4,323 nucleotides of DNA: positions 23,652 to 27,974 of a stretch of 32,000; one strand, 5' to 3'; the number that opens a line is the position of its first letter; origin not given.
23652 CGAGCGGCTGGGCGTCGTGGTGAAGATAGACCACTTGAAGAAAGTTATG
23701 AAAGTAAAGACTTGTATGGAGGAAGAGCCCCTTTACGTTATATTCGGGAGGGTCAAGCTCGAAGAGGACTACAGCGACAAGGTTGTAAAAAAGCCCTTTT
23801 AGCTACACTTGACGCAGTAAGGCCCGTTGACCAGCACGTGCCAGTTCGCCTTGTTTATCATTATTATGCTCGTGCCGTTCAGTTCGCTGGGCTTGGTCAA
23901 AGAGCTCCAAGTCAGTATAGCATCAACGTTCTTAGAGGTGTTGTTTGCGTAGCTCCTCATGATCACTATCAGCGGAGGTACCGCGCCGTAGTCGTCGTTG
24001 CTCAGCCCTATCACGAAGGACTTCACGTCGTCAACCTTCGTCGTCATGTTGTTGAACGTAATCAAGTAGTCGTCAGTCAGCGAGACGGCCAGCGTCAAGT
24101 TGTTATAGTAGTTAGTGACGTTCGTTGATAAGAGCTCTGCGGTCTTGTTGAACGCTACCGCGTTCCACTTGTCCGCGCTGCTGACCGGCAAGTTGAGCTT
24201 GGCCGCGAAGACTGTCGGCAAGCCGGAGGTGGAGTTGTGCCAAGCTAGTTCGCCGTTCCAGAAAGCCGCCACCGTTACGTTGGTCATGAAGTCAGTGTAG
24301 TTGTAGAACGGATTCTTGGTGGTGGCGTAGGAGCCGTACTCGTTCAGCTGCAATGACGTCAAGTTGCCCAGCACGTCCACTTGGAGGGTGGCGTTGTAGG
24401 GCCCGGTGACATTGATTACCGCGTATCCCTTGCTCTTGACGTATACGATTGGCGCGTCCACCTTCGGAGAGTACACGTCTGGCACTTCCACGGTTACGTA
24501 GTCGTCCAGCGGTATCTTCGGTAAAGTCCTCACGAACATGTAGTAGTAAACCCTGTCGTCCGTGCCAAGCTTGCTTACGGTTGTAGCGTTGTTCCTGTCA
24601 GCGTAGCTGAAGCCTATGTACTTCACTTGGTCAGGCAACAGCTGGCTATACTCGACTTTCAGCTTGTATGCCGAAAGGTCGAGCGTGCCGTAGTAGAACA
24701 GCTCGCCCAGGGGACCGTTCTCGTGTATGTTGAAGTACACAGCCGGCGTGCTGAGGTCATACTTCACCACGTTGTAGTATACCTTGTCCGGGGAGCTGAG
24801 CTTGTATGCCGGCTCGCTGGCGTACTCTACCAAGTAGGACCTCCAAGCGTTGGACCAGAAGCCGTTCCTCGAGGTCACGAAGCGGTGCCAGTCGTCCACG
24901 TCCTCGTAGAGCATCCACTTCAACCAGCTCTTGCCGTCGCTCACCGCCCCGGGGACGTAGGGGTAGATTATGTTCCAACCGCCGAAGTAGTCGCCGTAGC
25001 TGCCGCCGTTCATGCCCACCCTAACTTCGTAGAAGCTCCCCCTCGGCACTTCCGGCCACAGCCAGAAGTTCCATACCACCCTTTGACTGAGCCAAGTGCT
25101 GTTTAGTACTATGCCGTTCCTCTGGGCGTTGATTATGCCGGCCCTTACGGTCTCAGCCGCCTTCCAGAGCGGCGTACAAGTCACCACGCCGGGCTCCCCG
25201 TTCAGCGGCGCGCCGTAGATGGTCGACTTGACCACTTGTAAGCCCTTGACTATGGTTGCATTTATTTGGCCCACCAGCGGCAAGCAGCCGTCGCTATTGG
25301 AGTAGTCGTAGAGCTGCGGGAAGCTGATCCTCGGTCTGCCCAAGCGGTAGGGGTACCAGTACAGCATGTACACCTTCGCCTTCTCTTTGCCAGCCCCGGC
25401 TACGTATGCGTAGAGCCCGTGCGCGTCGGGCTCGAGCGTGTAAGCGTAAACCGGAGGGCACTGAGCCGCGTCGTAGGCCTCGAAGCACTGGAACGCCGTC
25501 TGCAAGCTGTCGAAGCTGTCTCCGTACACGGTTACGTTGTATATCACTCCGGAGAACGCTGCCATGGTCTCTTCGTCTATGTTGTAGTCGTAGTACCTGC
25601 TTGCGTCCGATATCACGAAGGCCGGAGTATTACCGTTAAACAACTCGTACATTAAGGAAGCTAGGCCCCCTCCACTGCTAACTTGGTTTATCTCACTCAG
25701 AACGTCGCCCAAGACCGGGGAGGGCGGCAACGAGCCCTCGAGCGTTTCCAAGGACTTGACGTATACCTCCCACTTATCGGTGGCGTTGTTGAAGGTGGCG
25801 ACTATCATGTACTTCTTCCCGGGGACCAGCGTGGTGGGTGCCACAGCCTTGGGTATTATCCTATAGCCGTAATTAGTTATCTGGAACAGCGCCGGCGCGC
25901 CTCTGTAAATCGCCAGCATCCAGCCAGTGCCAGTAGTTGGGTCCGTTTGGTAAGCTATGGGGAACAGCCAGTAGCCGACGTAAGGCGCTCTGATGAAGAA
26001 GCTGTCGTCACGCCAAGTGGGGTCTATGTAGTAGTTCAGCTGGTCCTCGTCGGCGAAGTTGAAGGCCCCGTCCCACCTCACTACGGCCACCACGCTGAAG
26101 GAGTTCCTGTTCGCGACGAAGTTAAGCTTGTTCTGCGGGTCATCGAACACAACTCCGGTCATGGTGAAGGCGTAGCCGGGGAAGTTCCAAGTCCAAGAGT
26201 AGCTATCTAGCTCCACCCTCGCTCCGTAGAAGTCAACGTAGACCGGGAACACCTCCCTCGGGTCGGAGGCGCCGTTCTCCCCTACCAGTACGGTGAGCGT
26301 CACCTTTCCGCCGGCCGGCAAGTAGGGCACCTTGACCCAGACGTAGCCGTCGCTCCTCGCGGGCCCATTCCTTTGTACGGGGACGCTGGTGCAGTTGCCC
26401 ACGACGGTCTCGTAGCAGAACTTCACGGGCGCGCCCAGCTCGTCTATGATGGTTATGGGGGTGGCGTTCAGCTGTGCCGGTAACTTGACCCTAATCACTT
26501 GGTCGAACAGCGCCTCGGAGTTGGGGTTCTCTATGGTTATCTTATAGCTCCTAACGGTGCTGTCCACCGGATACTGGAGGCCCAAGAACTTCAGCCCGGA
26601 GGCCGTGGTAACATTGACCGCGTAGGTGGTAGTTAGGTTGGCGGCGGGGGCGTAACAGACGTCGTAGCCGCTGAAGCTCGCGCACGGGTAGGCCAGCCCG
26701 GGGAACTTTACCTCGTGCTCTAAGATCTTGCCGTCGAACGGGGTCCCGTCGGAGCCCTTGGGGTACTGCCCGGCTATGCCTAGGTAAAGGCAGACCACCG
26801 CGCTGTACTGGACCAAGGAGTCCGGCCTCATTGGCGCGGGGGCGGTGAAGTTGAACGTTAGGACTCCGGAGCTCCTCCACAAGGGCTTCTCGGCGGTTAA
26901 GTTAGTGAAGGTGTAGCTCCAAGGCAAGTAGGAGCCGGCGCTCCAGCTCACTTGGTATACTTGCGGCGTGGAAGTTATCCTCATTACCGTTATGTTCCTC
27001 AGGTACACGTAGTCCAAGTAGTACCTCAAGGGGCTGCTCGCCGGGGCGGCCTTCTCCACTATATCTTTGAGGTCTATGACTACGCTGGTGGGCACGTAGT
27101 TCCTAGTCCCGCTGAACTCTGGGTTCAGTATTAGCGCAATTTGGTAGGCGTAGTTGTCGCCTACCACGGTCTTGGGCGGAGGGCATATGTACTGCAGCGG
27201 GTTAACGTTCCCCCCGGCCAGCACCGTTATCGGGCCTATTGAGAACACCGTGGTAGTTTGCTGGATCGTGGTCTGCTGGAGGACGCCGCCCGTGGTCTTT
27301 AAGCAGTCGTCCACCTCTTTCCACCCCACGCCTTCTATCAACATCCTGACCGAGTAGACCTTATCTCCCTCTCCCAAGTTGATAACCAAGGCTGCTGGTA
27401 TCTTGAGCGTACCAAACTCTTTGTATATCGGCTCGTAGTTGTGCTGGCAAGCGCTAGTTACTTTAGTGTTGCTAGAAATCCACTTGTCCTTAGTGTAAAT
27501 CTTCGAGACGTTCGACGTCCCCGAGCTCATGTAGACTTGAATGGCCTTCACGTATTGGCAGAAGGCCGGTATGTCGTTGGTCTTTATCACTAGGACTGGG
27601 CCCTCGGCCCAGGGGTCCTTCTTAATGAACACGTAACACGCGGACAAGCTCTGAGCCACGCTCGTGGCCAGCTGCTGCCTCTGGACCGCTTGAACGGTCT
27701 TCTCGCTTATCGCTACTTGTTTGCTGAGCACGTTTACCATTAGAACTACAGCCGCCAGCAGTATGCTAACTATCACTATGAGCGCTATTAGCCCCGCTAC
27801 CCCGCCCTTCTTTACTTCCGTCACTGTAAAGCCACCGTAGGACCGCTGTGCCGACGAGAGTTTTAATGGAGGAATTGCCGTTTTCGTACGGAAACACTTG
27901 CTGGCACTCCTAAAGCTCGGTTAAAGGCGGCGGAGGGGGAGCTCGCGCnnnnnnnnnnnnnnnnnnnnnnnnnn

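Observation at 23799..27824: Giant prepilin-anchored, sequon-dense DUF2341/LamG-like surface protein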

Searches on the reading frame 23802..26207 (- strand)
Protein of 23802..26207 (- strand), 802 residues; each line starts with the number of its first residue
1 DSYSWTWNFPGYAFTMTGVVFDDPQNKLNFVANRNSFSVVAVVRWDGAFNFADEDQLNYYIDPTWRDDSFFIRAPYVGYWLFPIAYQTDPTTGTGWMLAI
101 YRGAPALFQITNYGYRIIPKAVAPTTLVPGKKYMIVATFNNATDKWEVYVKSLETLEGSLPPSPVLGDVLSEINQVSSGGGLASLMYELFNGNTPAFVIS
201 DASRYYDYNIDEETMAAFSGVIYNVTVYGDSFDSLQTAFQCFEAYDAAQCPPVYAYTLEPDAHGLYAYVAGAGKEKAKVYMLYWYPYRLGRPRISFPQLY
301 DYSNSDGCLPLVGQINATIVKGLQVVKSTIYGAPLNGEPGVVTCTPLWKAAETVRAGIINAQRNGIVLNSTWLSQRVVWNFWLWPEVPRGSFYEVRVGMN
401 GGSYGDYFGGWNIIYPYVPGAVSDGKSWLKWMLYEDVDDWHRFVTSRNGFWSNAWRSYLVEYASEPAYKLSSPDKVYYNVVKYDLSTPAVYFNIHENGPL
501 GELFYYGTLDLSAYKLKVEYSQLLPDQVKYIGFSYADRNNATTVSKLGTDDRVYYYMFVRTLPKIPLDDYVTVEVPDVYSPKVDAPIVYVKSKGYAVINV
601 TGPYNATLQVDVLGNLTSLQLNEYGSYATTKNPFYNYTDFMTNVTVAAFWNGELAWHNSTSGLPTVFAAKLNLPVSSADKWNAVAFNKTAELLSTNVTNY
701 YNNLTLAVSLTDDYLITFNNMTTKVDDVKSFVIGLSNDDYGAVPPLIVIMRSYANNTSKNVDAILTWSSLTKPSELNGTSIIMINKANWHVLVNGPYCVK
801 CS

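Call 59: predict_structure(alignment_id=A5)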
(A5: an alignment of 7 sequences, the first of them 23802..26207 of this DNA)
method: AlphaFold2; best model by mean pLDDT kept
length: 802 residues; sequences in the alignment: 7
mean_pLDDT: 35.7   pTM: 0.34
mean pLDDT of the five models: 35.7, 33.2, 31.2, 30.6, 30.1
residues with pLDDT >= 90: 0; 70-90: 35; 50-70: 75; < 50: 692
segments of 3 or more residues with pLDDT < 50: 1-28, 46-80, 154-223, 244-247, 252-802
pLDDT, mean of each block of 10 residues (from residue 1): 25 30 46 68 48 29 30 35 55 63 68 60 65 73 83 42 30 36 33 26 24 32 55 67 50 40 26 28 30 31 29 22 22 22 24 28 32 29 25 34 29 33 30 37 34 29 26 29 31 32 35 34 34 40 35 39 32 32 32 27 31 32 28 21 21 28 27 29 30 28 27 33 37 33 36 40 36 37 31 29 34
secondary structure, 60 per line:
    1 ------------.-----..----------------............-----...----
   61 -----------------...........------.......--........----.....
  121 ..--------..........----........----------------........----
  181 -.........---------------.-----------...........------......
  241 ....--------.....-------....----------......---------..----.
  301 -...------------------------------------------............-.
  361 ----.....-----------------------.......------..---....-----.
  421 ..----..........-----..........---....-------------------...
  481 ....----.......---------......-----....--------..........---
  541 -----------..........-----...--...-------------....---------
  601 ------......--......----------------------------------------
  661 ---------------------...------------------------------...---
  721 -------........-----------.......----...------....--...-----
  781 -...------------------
elements in order (helices of 4 or more, strands of 3 or more residues): E37-48 E81-88 E95-101 E104-111 E116-122 E131-140 E145-152 H169-176 H182-190 E218-228 H235-244 E253-257 E265-268 E279-284 H347-358 E365-369 E393-399 E411-414 E420-422 E427-436 E442-448 E455-458 E478-484 E489-495 E505-510 H516-519 E528-537 E552-561 E572-574 E588-591 E607-612 E615-620 E682-684 E715-717 E728-735 E747-753 E758-760 H767-770 E782-784

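Call 63: fold_search(model_id=the predicted structure, library=pdb)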
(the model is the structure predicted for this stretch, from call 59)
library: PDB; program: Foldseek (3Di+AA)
matches with E <= 10: 658; with E <= 0.001: 0
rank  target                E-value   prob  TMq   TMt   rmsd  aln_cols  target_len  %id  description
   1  6lvb_A                3.0e-03  1.00  0.13  0.14  12.7       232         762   13  Structure of Dimethylformamidase, tetramer (released 2020-06-03)
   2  6lve_A                4.6e-03  1.00  0.15  0.16  11.8       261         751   13  Structure of Dimethylformamidase, tetramer, E521A mutant (released 2020-06-03)
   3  6lvd_A                7.0e-03  1.00  0.14  0.15  13.0       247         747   12  Structure of Dimethylformamidase, tetramer, Y440A mutant (released 2020-06-03)
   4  2r1d_B                4.5e-02  0.92  0.09  0.33  11.8       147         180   10  Crystal structure of rat neurexin 1beta in the Ca2+ containing form (released 2008-04-01)
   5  5z8y_B                4.5e-02  0.89  0.09  0.32  11.8       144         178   11  Crystal structure of human LRRTM2 in complex with Neurexin 1beta (released 2018-10-10)
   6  1c4r_B                5.1e-02  0.82  0.08  0.31  12.3       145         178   10  THE STRUCTURE OF THE LIGAND-BINDING DOMAIN OF NEUREXIN 1BETA: REGULATION OF LNS DOMAIN FUNCTION BY ALTERNATIVE SPLICIN (released 2000-10-04)
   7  8g7z_C                5.6e-02  0.85  0.08  0.32  12.0       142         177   12  Cryo-EM structure of full length Neuroligin-2 from Mouse bound to two Neurexin-1 Beta conformation one (released 2025-05-14)
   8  1c4r_F                7.0e-02  0.85  0.08  0.32  12.1       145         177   12  THE STRUCTURE OF THE LIGAND-BINDING DOMAIN OF NEUREXIN 1BETA: REGULATION OF LNS DOMAIN FUNCTION BY ALTERNATIVE SPLICIN (released 2000-10-04)
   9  2r1d_F                8.2e-02  0.95  0.09  0.35  11.9       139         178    9  Crystal structure of rat neurexin 1beta in the Ca2+ containing form (released 2008-04-01)
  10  2r1b_B                8.2e-02  0.87  0.09  0.32  15.7       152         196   10  Crystal Structure of rat neurexin 1beta with a splice insert at SS#4 (released 2008-03-25)
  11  1c4r_A                9.6e-02  0.94  0.09  0.35  11.7       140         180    8  THE STRUCTURE OF THE LIGAND-BINDING DOMAIN OF NEUREXIN 1BETA: REGULATION OF LNS DOMAIN FUNCTION BY ALTERNATIVE SPLICIN (released 2000-10-04)
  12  8i59_B                9.6e-02  0.85  0.13  0.14  14.4       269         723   10  N-acetyl-(R)-beta-phenylalanine acylase, selenomethionyl derivative (released 2023-03-15)
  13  4uer_b                9.6e-02  0.10  0.07  0.08  24.1       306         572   12  40S-eIF1-eIF1A-eIF3-eIF3j translation initiation complex from Lachancea kluyveri (released 2015-02-11)
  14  5vxz_A                1.0e-01  0.89  0.08  0.16   7.4       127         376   11  High-affinity AXL decoy receptor (released 2017-06-21)
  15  4b1m_B                1.1e-01  0.85  0.09  0.35   6.7       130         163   12  CARBOHYDRATE BINDING MODULE CBM66 FROM BACILLUS SUBTILIS (released 2012-12-12)
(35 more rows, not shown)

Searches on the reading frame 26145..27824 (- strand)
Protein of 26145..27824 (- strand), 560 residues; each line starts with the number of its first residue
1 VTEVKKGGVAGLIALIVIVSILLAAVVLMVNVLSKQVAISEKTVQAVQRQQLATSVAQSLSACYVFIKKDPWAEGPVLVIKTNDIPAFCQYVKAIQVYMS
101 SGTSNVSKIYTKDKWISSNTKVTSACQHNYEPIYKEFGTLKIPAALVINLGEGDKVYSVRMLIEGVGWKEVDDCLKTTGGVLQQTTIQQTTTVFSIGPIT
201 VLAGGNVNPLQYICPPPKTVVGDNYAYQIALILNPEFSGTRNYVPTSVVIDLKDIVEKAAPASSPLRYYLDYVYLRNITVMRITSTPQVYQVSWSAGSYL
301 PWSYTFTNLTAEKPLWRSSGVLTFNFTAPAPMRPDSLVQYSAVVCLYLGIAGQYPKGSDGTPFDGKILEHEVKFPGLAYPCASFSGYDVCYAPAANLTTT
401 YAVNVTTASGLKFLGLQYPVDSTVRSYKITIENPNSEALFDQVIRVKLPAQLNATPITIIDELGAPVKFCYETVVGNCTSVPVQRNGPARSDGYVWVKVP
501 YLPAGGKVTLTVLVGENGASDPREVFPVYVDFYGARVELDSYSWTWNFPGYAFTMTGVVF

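Call 48: search_protein_families(library=pfam, alignment_id=A4, max_evalue=1)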
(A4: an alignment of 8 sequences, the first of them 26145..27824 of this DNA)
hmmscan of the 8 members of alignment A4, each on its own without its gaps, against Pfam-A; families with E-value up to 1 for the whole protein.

A. member 1, window:26145-27824:- (560 aa): 1 family
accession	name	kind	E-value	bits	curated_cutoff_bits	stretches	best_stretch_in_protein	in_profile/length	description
PF10102.14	DUF2341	-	5e-07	30.5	23.4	1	484-545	20-82/84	Domain of unknown function (DUF2341)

B. families by the number of members that match (of 8 scanned): 12 families
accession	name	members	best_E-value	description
PF10102.14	DUF2341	7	3.5e-30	Domain of unknown function (DUF2341)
PF17171.9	GST_C_6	2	0.014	Glutathione S-transferase, C-terminal domain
PF13385.13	Laminin_G_3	1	1.5e-06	Concanavalin A-like lectin/glucanases superfamily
PF02210.31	Laminin_G_2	1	0.00082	Laminin G domain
PF00054.30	Laminin_G_1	1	0.01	Laminin G domain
PF11368.13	DUF3169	1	0.059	Protein of unknown function (DUF3169)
PF06439.18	3keto-disac_hyd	1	0.08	3-keto-disaccharide hydrolase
PF01321.24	Creatinase_N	1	0.14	Creatinase/Prolidase N-terminal domain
PF01839.29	FG-GAP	1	0.14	FG-GAP repeat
PF14899.11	DUF4492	1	0.8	Domain of unknown function (DUF4492)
PF06143.16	Baculo_11_kDa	1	0.95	Baculovirus 11 kDa family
PF00802.24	Glycoprotein_G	1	0.97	Pneumovirus attachment glycoprotein G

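Call 54: predict_structure(alignment_id=A4)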
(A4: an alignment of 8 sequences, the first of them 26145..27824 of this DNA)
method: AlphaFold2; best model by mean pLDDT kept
length: 560 residues; sequences in the alignment: 8
mean_pLDDT: 59.7   pTM: 0.36
mean pLDDT of the five models: 59.7, 58.2, 57.2, 55.1, 53.0
residues with pLDDT >= 90: 1; 70-90: 222; 50-70: 159; < 50: 178
segments of 3 or more residues with pLDDT < 50: 1-8, 33-59, 177-212, 236-241, 287-293, 368-424, 529-560
pLDDT, mean of each block of 10 residues (from residue 1): 43 69 64 40 38 47 73 69 75 83 79 71 79 71 81 79 68 54 27 29 33 60 69 53 57 66 69 82 51 53 64 75 63 54 76 78 59 32 34 31 27 28 55 71 79 78 75 76 60 79 74 78 66 35 32 30
secondary structure, 60 per line:
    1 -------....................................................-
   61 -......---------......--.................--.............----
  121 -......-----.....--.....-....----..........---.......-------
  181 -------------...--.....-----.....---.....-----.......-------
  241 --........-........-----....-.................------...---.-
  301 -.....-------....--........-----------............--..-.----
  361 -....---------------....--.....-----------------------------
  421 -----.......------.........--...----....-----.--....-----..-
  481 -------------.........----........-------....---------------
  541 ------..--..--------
elements in order: H8-59 E62-67 E77-82 H85-91 E92-101 E104-111 H112-116 E122-124 E133-137 E140-144 E146-149 E154-163 E167-173 E194-196 E199-203 H209-213 H217-221 E227-233 E243-250 H252-259 H265-268 E273-286 E293-295 E302-306 H314-317 E320-327 E339-350 H362-365 E381-384 E387-391 E426-432 E439-447 E457-460 E469-472 E494-502 E507-514 H522-525

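Call 58: fold_search(model_id=the predicted structure, library=pdb)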
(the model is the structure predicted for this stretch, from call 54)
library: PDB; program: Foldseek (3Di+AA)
matches with E <= 10: 1428; with E <= 0.001: 18
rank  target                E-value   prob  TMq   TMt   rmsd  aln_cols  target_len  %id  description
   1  9e8a_A                1.0e-06  0.92  0.12  0.08  24.6       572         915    7  Integrin aIIbb3 bent conformation from human platelet membrane crude preparation (released 2025-10-15)
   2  8t2v_A                1.4e-05  0.89  0.13  0.08  25.0       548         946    8  Cryo-EM Structures of Full-length Integrin alphaIIbbeta3 in Native Lipids (released 2023-07-26)
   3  4g1m_A                2.8e-05  0.69  0.12  0.08  27.2       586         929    8  Re-refinement of alpha V beta 3 structure (released 2012-12-12)
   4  5es4_C                4.6e-05  0.75  0.14  0.09  26.2       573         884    8  RE-REFINEMENT OF INTEGRIN ALPHAXBETA2 ECTODOMAIN IN THE CLOSED/BENT CONFORMATION (released 2016-03-02)
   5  3fcs_C                5.8e-05  0.75  0.12  0.08  23.9       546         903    9  Structure of complete ectodomain of integrin aIIBb3 (released 2009-01-20)
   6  8xei_A                6.1e-05  0.47  0.11  0.07  25.8       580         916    8  Cryo-EM structure of integrin ITGAV/ITGB3 complex, conformation 1 (released 2024-12-18)
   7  4g1e_A                6.4e-05  0.44  0.11  0.07  25.1       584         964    7  Crystal structure of integrin alpha V beta 3 with coil-coiled tag. (released 2012-12-12)
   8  8zdg_A                9.0e-05  0.41  0.11  0.08  26.0       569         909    8  Cryo-EM structure of the integrin avb3 with CWHM-12, conformation 1 (released 2025-10-22)
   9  8xez_A                1.0e-04  0.41  0.12  0.08  32.7       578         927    7  Cryo-EM structure of integrin ITGAV/ITGB3 complex, conformation 5 (released 2024-12-18)
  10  3fcs_A                1.3e-04  0.57  0.12  0.08  23.9       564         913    8  Structure of complete ectodomain of integrin aIIBb3 (released 2009-01-20)
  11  4mmz_A                2.2e-04  0.35  0.12  0.08  25.4       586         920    8  Integrin AlphaVBeta3 ectodomain bound to an antagonistic tenth domain of Fibronectin (released 2014-03-26)
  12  1jv2_A                2.5e-04  0.33  0.12  0.08  25.6       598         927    8  CRYSTAL STRUCTURE OF THE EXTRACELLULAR SEGMENT OF INTEGRIN ALPHAVBETA3 (released 2001-10-17)
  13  3ije_A                3.0e-04  0.28  0.11  0.07  25.4       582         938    8  Crystal structure of the complete integrin alhaVbeta3 ectodomain plus an Alpha/beta transmembrane fragment (released 2009-09-29)
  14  8xer_A                3.9e-04  0.28  0.12  0.08  28.3       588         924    8  Cryo-EM structure of integrin ITGAV, ITGB3 and Cilengitide TFA complex, conformation 1 (released 2024-12-18)
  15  6i56_C                4.2e-04  0.51  0.09  0.15  21.5       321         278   11  Crystal structure of PBSX exported protein XepA (released 2019-11-20)
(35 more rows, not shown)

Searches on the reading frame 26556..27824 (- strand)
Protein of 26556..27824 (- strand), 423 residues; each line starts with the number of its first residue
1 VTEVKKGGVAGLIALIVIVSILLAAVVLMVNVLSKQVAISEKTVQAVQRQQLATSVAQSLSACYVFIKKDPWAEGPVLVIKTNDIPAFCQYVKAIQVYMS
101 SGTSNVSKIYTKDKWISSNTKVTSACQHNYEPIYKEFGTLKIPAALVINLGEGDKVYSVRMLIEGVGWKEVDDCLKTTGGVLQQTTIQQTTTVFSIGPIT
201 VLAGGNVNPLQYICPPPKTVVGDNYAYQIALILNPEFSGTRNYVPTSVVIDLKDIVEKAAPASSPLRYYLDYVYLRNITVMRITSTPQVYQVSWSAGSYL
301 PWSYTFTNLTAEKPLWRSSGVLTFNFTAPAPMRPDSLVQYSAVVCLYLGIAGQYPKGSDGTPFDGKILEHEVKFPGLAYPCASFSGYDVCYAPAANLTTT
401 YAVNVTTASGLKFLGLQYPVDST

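Call 76: find_homologous_proteins(query=A7, max_evalue=0.001)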
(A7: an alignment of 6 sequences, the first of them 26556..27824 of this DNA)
Query A7 (6 sequences) (423 aa, profile of the alignment): 1 proteins with E <= 0.001 among 8000 candidates.
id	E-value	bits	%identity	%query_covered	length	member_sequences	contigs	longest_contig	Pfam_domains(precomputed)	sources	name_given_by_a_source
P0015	2.1e-137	477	41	82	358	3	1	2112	-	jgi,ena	jgi:hypothetical protein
